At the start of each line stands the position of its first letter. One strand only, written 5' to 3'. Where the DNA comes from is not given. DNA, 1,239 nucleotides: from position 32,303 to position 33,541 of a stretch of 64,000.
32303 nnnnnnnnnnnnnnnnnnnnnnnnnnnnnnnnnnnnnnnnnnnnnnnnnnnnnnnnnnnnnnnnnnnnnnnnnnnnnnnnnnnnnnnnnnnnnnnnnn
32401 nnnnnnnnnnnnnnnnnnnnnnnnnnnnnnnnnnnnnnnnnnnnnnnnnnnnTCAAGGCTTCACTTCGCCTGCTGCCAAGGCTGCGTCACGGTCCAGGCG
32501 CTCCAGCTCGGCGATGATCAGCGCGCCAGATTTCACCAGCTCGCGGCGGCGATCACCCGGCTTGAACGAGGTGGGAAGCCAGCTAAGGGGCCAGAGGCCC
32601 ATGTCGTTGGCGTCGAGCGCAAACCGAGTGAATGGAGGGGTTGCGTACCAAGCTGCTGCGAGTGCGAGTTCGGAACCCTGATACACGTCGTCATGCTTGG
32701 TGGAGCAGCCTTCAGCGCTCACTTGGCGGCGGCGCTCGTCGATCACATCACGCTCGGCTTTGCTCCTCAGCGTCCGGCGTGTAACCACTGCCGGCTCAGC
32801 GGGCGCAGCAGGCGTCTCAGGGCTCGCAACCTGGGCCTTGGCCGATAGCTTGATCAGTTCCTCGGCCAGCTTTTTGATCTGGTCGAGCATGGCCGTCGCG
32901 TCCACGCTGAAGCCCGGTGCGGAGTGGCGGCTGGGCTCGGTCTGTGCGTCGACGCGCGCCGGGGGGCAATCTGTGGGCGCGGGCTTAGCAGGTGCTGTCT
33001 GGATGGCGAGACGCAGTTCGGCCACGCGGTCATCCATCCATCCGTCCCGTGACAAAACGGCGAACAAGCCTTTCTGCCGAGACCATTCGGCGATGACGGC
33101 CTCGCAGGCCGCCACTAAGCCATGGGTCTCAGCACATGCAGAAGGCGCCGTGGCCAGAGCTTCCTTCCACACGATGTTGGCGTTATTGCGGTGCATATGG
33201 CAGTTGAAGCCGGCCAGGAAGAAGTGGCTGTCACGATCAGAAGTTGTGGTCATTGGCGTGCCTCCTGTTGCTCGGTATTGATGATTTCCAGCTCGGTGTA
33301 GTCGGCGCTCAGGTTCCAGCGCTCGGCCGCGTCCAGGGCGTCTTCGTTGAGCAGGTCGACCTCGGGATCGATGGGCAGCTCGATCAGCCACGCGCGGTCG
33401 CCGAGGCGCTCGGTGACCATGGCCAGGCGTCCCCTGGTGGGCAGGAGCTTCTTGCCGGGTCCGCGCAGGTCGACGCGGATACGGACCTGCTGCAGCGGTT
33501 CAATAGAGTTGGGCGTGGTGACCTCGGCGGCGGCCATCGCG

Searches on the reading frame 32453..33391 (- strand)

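Call 20: search_protein_families(library=pfam, proteins=[window:32453-33391:-], max_evalue=0.01)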
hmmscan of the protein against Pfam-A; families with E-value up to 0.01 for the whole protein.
window:32453-33391:- (312 aa): 0 families

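Call 122: search_protein_families(library=phrogs, proteins=[window:32453-33391:-], max_evalue=0.001)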
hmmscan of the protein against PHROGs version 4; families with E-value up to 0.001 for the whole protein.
window:32453-33391:- (312 aa): 9 families
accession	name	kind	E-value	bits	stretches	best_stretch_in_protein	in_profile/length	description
phrog_9763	-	unknown function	9.4e-30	105.1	1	210-310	149-243/247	-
phrog_6628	-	unknown function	3.3e-27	96.3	1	189-305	556-668/685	-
phrog_9434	-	unknown function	1.4e-21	78.5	1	176-308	370-498/507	-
phrog_11504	-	unknown function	8e-20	72.9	1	214-309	280-375/376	-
phrog_3956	-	unknown function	5.5e-18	66.3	1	214-304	495-578/585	-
phrog_28211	-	unknown function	1.1e-17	65.4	1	211-303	126-222/234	-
phrog_19550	-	unknown function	1.5e-17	65.2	1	207-304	94-180/186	-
phrog_14548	-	unknown function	6.8e-17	62.7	1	212-305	285-373/378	-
phrog_6574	-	unknown function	1e-15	59.3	1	210-304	108-208/217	-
